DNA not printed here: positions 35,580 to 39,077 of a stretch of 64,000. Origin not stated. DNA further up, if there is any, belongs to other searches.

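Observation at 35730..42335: Tandem pair of ~1060-aa paralogous secreted proteins with T9SS-type tails and no recognisable enzyme family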

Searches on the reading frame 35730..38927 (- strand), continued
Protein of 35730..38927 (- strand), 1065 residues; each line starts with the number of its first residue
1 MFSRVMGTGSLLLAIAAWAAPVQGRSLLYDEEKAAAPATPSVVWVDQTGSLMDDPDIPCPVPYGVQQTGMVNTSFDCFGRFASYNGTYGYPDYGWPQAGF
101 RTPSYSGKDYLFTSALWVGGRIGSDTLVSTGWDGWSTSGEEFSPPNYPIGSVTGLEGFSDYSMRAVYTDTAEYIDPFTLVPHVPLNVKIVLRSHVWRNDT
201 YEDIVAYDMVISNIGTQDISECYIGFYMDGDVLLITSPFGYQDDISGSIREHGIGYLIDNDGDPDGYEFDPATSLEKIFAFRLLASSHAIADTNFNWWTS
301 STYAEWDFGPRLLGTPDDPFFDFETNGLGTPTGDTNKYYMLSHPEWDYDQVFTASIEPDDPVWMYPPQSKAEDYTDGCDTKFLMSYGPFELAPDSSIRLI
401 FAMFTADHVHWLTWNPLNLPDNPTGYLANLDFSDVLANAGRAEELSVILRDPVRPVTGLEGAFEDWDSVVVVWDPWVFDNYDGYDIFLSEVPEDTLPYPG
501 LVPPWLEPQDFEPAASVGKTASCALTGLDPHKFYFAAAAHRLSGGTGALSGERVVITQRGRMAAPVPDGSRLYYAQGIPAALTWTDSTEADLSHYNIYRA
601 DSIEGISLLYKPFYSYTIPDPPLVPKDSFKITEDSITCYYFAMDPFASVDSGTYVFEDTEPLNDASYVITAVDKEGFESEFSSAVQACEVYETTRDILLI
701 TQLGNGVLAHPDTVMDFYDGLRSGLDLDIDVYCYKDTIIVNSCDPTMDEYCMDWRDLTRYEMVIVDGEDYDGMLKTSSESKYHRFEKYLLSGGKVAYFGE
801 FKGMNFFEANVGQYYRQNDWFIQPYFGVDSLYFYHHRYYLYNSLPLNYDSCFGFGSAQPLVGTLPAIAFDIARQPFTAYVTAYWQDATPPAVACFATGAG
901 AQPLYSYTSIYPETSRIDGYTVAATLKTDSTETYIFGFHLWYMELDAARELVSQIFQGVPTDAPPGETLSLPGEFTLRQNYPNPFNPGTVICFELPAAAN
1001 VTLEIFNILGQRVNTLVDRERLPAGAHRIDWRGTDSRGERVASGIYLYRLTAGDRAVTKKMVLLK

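Call 52: find_encoding_contigs(protein=P0076, flank=10000, max_places=1)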
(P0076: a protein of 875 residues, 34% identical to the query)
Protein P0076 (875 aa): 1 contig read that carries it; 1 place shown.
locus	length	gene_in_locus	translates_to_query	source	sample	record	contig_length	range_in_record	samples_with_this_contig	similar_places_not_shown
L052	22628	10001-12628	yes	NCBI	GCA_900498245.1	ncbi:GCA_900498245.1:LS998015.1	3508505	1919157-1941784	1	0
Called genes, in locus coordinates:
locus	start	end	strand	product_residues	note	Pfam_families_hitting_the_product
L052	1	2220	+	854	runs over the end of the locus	PF11897:DUF3417, PF00343:Phosphorylase, PF28476:GlgP_C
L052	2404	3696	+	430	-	PF00675:Peptidase_M16, PF05193:Peptidase_M16_C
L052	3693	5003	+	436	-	PF00675:Peptidase_M16, PF05193:Peptidase_M16_C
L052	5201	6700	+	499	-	PF00675:Peptidase_M16, PF05193:Peptidase_M16_C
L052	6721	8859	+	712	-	-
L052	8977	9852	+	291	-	PF00404:Dockerin_1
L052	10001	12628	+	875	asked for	-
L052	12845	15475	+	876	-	-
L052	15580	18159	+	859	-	-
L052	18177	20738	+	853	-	-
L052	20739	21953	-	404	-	PF05977:MFS_3 (faint), PF07690:MFS_1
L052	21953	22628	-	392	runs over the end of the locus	-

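Call 72: search_protein_families(library=pfam, proteins=[P0019, P0052, P0049, P0065, P0017, P0071], max_evalue=0.01)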
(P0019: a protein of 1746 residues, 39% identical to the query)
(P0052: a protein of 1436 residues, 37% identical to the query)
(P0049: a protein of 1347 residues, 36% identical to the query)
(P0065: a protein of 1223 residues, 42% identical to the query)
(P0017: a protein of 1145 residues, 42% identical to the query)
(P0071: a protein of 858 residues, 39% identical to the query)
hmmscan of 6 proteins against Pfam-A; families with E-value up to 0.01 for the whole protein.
P0019 (1746 aa): 4 families
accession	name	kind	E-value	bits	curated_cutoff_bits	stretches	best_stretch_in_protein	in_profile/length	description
PF00963.24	Cohesin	-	8.4e-11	42.7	24.1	1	1523-1645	3-138/139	Cohesin domain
PF13860.13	FlgD_ig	-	1.7e-06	28.4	27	1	1679-1733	19-75/79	FlgD Ig-like domain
PF18962.6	Por_Secre_tail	-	8.3e-06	26.5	27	1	1664-1743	2-74/75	Secretion system C-terminal sorting domain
PF13585.12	CHU_C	-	0.0018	18.8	27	1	1681-1734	26-74/86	CHU_C Type IX secretion signal domain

P0052 (1436 aa): 6 families
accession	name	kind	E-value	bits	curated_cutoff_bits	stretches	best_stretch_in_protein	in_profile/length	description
PF13229.12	Beta_helix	-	6.2e-09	36.1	25.9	1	1167-1296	11-123/158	Right handed beta helix region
PF07602.17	DUF1565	-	2.4e-05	24.2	20.3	0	1079-1117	2-39/257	Protein of unknown function (DUF1565)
PF17161.10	DUF5123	-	4.7e-05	24.9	35.1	1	1243-1342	3-102/113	Domain of unknown function (DUF5123)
PF02415.23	Chlam_PMP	-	0.00059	20.3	20.6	0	1218-1235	1-18/19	Chlamydia polymorphic membrane protein (Chlamydia_PMP) repeat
PF00036.39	EF-hand_1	-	0.0012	18.7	25.4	0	1402-1423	6-27/29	EF hand domain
PF00041.27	fn3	-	0.0032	18.1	25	0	450-487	2-40/84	Fibronectin type III domain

P0049 (1347 aa): 0 families

P0065 (1223 aa): 3 families
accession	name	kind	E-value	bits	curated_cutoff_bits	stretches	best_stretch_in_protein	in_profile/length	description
PF13860.13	FlgD_ig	-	8.7e-07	29.3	27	1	1159-1209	24-74/79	FlgD Ig-like domain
PF18962.6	Por_Secre_tail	-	1.3e-05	25.8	27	1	1140-1220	2-74/75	Secretion system C-terminal sorting domain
PF13585.12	CHU_C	-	3.2e-05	24.4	27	1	1150-1212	20-75/86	CHU_C Type IX secretion signal domain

P0017 (1145 aa): 2 families
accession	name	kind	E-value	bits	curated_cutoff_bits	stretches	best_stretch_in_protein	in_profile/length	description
PF00041.27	fn3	-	7.8e-08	32.9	25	1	457-557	2-82/84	Fibronectin type III domain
PF00404.24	Dockerin_1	-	1.5e-05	25.5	22.9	1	1079-1133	1-56/57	Dockerin type I domain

P0071 (858 aa): 0 families
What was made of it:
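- One family member is fused to a right-handed beta-helix, a fold common in pectate lyases (P0052, call 72).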
